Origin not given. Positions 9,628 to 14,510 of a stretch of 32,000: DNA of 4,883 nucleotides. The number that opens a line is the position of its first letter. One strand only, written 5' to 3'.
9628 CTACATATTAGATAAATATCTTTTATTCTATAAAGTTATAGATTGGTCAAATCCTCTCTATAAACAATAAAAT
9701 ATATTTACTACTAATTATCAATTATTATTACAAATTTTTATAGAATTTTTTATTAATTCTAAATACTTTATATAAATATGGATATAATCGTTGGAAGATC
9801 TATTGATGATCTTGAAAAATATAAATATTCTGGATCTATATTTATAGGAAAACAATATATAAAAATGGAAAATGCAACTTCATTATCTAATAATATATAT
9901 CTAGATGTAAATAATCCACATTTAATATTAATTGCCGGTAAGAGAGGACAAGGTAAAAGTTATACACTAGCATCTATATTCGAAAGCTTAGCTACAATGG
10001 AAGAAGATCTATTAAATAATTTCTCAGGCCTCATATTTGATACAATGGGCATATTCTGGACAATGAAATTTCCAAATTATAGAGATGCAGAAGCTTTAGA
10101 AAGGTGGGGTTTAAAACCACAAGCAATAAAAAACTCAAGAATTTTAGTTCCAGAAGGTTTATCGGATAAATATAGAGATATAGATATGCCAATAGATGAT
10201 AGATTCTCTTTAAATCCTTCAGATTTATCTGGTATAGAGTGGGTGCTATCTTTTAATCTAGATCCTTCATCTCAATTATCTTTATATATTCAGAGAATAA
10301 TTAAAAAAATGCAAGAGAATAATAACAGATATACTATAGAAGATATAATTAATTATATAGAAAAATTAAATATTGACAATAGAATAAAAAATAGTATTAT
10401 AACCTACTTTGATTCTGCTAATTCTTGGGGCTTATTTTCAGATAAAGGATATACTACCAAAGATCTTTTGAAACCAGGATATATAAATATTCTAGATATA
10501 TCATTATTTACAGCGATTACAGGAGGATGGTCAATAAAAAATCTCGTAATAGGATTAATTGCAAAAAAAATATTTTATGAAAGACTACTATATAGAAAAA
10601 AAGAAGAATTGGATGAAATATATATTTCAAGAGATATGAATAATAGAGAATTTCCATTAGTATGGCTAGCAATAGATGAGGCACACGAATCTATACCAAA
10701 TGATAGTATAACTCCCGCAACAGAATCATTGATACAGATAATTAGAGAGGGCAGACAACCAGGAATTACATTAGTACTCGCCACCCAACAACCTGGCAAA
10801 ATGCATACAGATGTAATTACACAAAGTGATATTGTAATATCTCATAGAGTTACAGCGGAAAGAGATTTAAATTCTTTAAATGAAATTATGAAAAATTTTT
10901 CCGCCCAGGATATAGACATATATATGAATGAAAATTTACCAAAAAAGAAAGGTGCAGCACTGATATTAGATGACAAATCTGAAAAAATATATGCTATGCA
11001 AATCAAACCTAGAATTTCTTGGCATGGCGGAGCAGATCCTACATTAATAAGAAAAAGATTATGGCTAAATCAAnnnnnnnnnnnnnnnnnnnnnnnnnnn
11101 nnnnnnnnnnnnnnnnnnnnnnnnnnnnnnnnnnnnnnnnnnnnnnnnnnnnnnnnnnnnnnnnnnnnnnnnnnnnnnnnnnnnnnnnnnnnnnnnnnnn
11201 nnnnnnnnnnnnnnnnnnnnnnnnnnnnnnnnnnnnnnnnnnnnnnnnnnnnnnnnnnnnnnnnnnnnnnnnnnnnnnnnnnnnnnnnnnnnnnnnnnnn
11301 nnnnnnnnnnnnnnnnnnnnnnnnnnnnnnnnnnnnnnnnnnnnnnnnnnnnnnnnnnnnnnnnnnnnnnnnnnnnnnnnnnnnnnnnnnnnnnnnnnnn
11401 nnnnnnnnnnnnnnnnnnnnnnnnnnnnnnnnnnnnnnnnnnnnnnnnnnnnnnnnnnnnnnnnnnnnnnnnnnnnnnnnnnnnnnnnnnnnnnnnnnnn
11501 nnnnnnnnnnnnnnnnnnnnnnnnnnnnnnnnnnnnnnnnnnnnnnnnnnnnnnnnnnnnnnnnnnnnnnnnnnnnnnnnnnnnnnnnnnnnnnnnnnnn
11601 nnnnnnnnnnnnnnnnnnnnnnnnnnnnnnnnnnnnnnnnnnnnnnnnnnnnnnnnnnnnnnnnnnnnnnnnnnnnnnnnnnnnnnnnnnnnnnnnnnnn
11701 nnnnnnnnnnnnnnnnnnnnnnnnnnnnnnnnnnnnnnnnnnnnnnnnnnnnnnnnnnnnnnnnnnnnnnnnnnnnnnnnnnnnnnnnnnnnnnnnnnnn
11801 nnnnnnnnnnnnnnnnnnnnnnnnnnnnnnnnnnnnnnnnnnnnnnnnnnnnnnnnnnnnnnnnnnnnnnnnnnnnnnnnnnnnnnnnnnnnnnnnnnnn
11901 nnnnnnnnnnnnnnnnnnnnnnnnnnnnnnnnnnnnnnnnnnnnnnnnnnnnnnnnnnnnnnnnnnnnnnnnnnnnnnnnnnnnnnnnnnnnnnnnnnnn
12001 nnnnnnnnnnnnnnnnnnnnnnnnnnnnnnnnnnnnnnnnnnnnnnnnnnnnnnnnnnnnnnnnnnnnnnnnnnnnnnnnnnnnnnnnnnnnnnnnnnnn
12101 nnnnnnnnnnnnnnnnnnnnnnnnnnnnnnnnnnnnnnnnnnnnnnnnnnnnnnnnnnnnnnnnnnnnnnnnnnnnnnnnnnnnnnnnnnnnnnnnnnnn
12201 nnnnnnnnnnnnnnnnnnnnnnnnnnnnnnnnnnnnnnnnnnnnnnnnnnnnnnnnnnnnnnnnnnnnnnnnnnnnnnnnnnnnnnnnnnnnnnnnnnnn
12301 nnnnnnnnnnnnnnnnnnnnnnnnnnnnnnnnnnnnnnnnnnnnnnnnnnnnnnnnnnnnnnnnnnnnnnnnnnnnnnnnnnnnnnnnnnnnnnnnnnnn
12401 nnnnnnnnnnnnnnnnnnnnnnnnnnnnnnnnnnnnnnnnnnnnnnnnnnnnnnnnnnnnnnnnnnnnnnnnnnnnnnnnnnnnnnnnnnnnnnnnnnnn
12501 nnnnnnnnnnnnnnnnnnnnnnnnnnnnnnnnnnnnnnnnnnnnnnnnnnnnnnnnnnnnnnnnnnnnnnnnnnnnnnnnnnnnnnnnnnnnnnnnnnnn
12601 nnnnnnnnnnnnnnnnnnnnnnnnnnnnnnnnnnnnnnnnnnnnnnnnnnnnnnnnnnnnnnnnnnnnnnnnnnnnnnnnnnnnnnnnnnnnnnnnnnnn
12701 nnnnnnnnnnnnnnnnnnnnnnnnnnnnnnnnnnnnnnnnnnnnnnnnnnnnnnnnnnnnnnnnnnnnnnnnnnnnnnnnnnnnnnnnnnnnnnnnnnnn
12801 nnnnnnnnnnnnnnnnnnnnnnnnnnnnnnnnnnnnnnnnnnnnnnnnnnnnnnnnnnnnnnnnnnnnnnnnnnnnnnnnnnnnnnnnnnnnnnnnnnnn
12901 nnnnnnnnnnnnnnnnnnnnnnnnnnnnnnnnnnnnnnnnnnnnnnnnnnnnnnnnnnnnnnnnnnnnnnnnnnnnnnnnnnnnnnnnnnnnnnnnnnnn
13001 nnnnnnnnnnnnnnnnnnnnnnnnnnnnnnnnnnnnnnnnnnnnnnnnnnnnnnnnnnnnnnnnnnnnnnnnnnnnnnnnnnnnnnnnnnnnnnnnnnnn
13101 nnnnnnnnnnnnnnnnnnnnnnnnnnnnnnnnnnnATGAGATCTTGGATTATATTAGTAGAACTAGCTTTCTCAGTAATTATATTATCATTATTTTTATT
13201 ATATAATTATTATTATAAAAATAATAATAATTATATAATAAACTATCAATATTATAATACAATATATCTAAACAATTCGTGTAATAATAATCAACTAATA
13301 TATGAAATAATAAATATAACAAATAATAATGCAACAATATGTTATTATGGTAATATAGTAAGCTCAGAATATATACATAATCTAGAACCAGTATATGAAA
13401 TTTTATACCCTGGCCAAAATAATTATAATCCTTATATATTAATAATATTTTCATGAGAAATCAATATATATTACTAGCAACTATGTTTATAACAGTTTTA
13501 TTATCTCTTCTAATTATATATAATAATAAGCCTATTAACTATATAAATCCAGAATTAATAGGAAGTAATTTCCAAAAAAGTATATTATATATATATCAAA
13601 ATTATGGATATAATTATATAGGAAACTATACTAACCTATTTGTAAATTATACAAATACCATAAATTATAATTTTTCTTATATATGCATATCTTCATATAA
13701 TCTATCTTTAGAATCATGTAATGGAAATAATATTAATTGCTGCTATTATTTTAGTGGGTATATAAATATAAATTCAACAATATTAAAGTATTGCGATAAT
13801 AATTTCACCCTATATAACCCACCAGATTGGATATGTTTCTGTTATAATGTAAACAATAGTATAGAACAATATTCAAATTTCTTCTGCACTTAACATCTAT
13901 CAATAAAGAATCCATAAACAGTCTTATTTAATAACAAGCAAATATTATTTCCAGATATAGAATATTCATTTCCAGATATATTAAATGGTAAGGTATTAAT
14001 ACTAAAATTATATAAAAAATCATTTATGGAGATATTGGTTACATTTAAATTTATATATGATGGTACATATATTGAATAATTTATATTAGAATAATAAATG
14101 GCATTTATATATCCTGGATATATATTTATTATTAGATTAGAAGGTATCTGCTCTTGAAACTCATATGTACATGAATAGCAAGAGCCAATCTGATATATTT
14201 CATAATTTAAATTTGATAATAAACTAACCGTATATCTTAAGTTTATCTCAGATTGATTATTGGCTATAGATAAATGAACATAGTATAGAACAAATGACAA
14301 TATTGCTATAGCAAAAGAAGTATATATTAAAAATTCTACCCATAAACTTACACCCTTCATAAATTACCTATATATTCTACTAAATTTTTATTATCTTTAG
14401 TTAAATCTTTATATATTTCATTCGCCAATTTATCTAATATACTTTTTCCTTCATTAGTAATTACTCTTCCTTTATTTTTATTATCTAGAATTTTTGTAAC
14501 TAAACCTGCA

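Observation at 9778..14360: HerA/FtsK-clade ATPase coupled to anchored, glycan-sequon-rich surface proteins: candidate undescribed envelope or host-contact apparatus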

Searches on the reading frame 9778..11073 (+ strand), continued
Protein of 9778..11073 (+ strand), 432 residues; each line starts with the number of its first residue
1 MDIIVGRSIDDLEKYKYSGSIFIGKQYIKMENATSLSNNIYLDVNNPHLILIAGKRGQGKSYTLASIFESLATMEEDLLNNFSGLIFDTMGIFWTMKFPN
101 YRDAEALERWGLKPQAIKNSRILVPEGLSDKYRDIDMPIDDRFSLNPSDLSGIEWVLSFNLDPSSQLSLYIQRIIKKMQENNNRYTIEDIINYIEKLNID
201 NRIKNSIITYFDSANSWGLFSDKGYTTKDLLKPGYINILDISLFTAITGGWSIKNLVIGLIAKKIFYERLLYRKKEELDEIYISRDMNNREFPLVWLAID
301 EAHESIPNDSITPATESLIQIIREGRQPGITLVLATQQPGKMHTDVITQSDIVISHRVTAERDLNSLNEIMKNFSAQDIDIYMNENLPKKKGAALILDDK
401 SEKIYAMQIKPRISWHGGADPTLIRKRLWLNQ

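Call 108: search_protein_families(library=ncbifam, proteins=[L090:12691-14217:+, L090:11168-12655:-, L090:10288-11139:-, L090:14200-14592:-, L090:8012-9634:+], max_evalue=0.001)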
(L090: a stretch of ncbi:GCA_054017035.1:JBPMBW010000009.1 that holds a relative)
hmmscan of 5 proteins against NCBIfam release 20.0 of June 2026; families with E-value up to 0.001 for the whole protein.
L090:12691-14217:+ (509 aa): 22 families
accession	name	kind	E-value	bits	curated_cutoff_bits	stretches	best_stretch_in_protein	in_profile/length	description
NF058587.1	archaellum_moto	equivalog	1.5e-121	406.8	550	1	17-495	23-517/527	archaellum flagellar ATPase motor FlaI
NF053672.1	bindosome_BasE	exception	1.4e-79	268.2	1000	1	46-498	60-510/512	bindosome assembly system ATPase subunit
TIGR03819.1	heli_sec_ATPase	hypoth_equivalog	7.3e-52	176.6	373.15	1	114-375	39-297/340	TadA family conjugal transfer-associated ATPase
TIGR02788.1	VirB11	equivalog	4.9e-38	130.9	249.95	2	244-376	132-263/308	P-type DNA transfer ATPase VirB11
NF010475.0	PRK13900.1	equivalog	5e-32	111.3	389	1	244-373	148-277/333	type IV secretion system ATPase VirB11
TIGR02782.1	TrbB_P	equivalog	7.8e-32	110.8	304.55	1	170-375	51-252/303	P-type conjugative transfer ATPase TrbB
NF010469.0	PRK13894.1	subfamily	4.1e-30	105.2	508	1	172-384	66-276/320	conjugal transfer ATPase TrbB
NF010407.0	PRK13833.1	subfamily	1.5e-20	73.9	499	1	188-375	77-259/323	conjugal transfer protein TrbB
NF010425.0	PRK13851.1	equivalog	5.5e-20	71.5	461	1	238-373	144-278/344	type IV secretion system protein VirB11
NF041000.1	ATPase_ComGA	equivalog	1.5e-16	60.2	300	1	259-376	131-243/267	competence type IV pilus ATPase ComGA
TIGR01420.1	pilT_fam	subfamily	5.2e-13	48.9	319.1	1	258-377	124-241/343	PilT/PilU family type 4a pilus ATPase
TIGR02533.1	type_II_gspE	equivalog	2.8e-12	46.1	630.25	1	259-376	246-357/486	type II secretion system ATPase GspE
TIGR02538.1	type_IV_pilB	equivalog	2.9e-12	46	675.65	1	259-376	319-430/564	type IV-A pilus assembly ATPase PilB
TIGR02525.1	plasmid_TraJ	equivalog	1.8e-10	40.4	368.3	1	260-377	153-271/372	plasmid transfer ATPase TraJ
NF053534.1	T4PilAsmATPsTfpB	equivalog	1.9e-10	39.8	850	1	258-377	338-451/584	type IV pilus assembly ATPase TfpB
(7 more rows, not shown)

L090:11168-12655:- (496 aa): 5 families
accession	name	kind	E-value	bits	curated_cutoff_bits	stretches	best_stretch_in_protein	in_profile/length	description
NF004704.2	PRK06041.1-2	equivalog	9.7e-30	103.8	550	1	248-495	14-249/555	archaellar assembly protein ArlJ/FlaJ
NF004705.1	PRK06041.1-3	equivalog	8.1e-19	67.9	400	1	315-493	3-175/465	archaellar assembly protein ArlJ/FlaJ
NF046075.1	UpsF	equivalog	1.8e-17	63.3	400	1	261-495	45-252/484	membrane pilin protein UpsF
NF004703.2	PRK06041.1-1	equivalog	9.8e-15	53.9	570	1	304-494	25-209/525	archaellar assembly protein ArlJ/FlaJ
NF053673.1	bindosome_BasF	exception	2.3e-11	43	1300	1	258-477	152-360/656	bindosome assembly system membrane anchoring protein BasF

L090:10288-11139:- (284 aa): 4 families
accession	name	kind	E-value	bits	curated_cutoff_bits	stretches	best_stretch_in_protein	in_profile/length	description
NF004705.1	PRK06041.1-3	equivalog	1.8e-16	60.2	400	1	7-233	189-403/465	archaellar assembly protein ArlJ/FlaJ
NF004704.2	PRK06041.1-2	equivalog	1.7e-15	56.7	550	1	9-275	272-539/555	archaellar assembly protein ArlJ/FlaJ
NF046075.1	UpsF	equivalog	8e-12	44.7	400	1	7-171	257-412/484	membrane pilin protein UpsF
NF004703.2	PRK06041.1-1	equivalog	5.5e-09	34.9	570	1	19-235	241-456/525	archaellar assembly protein ArlJ/FlaJ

L090:14200-14592:- (131 aa): 0 families

L090:8012-9634:+ (541 aa): 0 families

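Call 113: fold_search(model_id=the predicted structure, library=viral)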
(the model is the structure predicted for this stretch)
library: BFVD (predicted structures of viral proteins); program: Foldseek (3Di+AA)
matches with E <= 10: 681; with E <= 0.001: 60
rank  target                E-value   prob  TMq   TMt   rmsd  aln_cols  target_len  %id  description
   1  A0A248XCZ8            3.4e-16  1.00  0.63  0.55   6.1       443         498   18  Helicase HerA-like C-terminal domain-containing protein [Klebsiella phage YMC16/01/N133_KPN_BP]
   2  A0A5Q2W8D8            5.4e-16  1.00  0.62  0.62   8.0       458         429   15  (no name in the UniProt tables at hand)
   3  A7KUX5                9.3e-11  1.00  0.59  0.34   7.9       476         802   12  (no name in the UniProt tables at hand)
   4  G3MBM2                1.3e-10  1.00  0.49  0.28   8.8       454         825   12  Gp156 [Bacillus phage G]
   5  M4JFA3                3.0e-10  1.00  0.41  0.68   8.1       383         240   13  Putative ATPase [Haloarcula hispanica virus PH1]
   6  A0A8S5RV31            3.2e-10  1.00  0.45  0.28  12.2       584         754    9  Conjugal transfer protein [Siphoviridae sp. ctHip2]
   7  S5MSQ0                4.1e-10  1.00  0.51  0.27   8.2       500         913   11  Lipid A export ATP-binding/permease protein Msb [Bacillus phage JL]
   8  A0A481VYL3            3.4e-08  1.00  0.36  0.35  10.5       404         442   13  (no name in the UniProt tables at hand)
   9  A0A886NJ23            3.4e-08  1.00  0.29  0.32  21.8       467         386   14  (no name in the UniProt tables at hand)
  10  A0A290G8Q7            9.4e-08  1.00  0.28  0.57  13.3       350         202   13  (no name in the UniProt tables at hand)
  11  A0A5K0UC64            1.2e-07  1.00  0.25  0.19  32.3       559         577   12  P-loop NTPase domain protein [Yasminevirus sp. GU-2018]
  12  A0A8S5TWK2            2.9e-07  1.00  0.33  0.43  13.3       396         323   13  DNA TRANSLOCASE FTSK [Siphoviridae sp. ctcx61]
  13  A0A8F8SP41            3.4e-07  1.00  0.32  0.38  20.2       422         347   14  (no name in the UniProt tables at hand)
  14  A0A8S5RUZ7            4.9e-07  1.00  0.38  0.30   9.2       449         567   11  DNA TRANSLOCASE FTSK [Siphoviridae sp. ctHip2]
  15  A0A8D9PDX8            4.9e-07  1.00  0.30  0.42   9.7       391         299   10  NTPase [Corticoviridae sp.]
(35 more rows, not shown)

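Call 119: find_related_loci(query=A7, collection=metagenome_contigs, flank=9000)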
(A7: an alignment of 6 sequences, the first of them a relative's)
Query A7 (541 aa) in metagenome_contigs; peptide patterns used: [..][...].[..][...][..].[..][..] (x = any residue, [..] = any of these).
290 stretches matched a pattern; 1 encode a relative of the query (tblastn E <= 1e-3); 1 distinct loci.
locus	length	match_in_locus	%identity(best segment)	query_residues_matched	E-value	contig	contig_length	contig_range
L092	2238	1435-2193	61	1-255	2e-101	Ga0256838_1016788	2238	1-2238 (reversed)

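Call 120: find_encoding_contigs(protein=P0022, flank=8000, max_places=1)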
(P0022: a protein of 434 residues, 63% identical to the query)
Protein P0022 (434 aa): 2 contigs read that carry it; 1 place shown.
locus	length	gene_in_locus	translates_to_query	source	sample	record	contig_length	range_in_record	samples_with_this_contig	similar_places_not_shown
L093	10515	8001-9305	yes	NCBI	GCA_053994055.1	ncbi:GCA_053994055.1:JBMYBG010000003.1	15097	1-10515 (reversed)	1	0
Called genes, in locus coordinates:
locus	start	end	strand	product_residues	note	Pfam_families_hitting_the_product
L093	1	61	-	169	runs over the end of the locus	-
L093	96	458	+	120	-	-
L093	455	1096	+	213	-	PF01135:PCMT, PF00398:RrnaAD, PF01189:Methyltr_RsmB-F (weak), PF01209:Ubie_methyltran, PF01596:Methyltransf_3, PF13847:Methyltransf_31, PF08241:Methyltransf_11, PF13649:Methyltransf_25, +3 more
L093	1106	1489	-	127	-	PF01198:Ribosomal_L31e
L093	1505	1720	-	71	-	PF06093:Spt4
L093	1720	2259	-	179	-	PF03876:SHS2_Rpb7-N, PF00575:S1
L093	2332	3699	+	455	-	PF21686:LigD_Prim-Pol (weak), PF01896:DNA_primase_S, PF04104:DNA_primase_lrg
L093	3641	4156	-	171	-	PF01035:DNA_binding_1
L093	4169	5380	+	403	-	PF04055:Radical_SAM, PF19238:Radical_SAM_2 (faint)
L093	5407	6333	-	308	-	-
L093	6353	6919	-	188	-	-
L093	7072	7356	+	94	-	PF04010:DUF357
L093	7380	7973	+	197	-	PF02384:N6_Mtase (weak), PF05175:MTS, PF10294:Methyltransf_16, PF02353:CMAS, PF06325:PrmA, PF13489:Methyltransf_23 (weak), PF13847:Methyltransf_31, PF13649:Methyltransf_25, +2 more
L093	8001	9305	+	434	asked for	PF01935:DUF87, PF05872:HerA_C (faint)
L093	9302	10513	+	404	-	?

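Call 123: search_protein_families(library=pfam, proteins=[L093:9302-10513:+, L090:8012-9634:+, L008:7278-8894:+], max_evalue=0.1)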
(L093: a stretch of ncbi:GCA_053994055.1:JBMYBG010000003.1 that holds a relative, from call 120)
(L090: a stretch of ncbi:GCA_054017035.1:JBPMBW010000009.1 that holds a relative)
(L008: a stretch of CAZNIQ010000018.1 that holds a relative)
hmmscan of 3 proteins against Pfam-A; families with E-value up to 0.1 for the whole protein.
L093:9302-10513:+ (404 aa): 1 family
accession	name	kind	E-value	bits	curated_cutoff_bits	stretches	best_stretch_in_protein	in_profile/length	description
PF10102.14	DUF2341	-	0.014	16.2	23.4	1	201-230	29-58/84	Domain of unknown function (DUF2341)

L090:8012-9634:+ (541 aa): 0 families

L008:7278-8894:+ (539 aa): 1 family
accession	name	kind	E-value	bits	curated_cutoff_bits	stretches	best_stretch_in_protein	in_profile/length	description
PF04408.29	HA2_N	-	0.041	14.4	21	1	452-470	4-21/29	Helicase associated domain (HA2), winged-helix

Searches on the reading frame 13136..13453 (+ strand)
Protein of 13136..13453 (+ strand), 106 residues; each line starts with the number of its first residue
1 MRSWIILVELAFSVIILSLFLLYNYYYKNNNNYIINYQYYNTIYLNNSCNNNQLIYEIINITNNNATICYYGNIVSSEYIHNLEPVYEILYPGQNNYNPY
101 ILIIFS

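Call 4: search_protein_families(library=pfam, proteins=[window:13136-13453:+], max_evalue=1)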
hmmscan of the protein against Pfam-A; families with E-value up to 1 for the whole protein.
window:13136-13453:+ (106 aa): 0 families

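Call 5: search_protein_families(library=ncbifam, proteins=[window:13136-13453:+], max_evalue=1)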
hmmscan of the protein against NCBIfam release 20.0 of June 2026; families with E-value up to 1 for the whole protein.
window:13136-13453:+ (106 aa): 0 families

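Call 48: search_protein_families(library=padloc, proteins=[window:13136-13453:+], max_evalue=0.1)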
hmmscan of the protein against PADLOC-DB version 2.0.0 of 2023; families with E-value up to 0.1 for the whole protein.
window:13136-13453:+ (106 aa): 0 families

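Call 49: search_protein_families(library=phrogs, proteins=[window:13136-13453:+], max_evalue=0.1)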
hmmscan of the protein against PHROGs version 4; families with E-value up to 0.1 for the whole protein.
window:13136-13453:+ (106 aa): 0 families

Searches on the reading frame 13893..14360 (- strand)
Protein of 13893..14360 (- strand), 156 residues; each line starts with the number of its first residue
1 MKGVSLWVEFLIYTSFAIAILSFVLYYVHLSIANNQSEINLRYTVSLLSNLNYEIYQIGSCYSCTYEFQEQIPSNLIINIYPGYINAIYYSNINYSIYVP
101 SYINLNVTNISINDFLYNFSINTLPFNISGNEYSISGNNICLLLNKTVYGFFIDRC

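Call 4: search_protein_families(library=pfam, proteins=[window:13893-14360:-], max_evalue=1)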
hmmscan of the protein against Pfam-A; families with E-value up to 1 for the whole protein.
window:13893-14360:- (156 aa): 0 families

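Call 5: search_protein_families(library=ncbifam, proteins=[window:13893-14360:-], max_evalue=1)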
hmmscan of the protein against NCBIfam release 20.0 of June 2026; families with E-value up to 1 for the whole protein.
window:13893-14360:- (156 aa): 1 family
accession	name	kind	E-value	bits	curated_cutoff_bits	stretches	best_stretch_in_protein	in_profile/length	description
NF041534.1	rodZ_Strepcoccus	equivalog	0.77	8.9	375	1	13-45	111-145/275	cytoskeleton protein RodZ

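Call 48: search_protein_families(library=padloc, proteins=[window:13893-14360:-], max_evalue=0.1)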
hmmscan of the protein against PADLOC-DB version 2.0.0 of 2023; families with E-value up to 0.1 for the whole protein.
window:13893-14360:- (156 aa): 0 families

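Call 49: search_protein_families(library=phrogs, proteins=[window:13893-14360:-], max_evalue=0.1)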
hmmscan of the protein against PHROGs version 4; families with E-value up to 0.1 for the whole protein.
window:13893-14360:- (156 aa): 0 families

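Call 61: find_homologous_proteins(query=window:13893-14360:-, max_evalue=0.01)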
Query window:13893-14360:- (156 aa): 5 proteins with E <= 0.01 among 34 candidates.
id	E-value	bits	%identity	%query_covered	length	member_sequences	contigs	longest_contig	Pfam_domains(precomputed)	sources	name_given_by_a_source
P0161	6.0e-92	324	100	100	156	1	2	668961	-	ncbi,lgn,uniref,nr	ncbi:hypothetical protein MJ1_0640 [Nanobdella aerobiophila]|uniref:Uncharacterized protein n=1 Tax=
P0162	1.0e-58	216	65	100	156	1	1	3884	-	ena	-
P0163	1.6e-58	215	65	100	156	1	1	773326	-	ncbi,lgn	ncbi:hypothetical protein YN1_1920 [Nanoarchaeota archaeon]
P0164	1.1e-57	212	64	100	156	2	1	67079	-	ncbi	ncbi:MAG: hypothetical protein ACP5GJ_01805 [Nanopusillaceae archaeon]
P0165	8.9e-55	203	64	100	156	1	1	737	-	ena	-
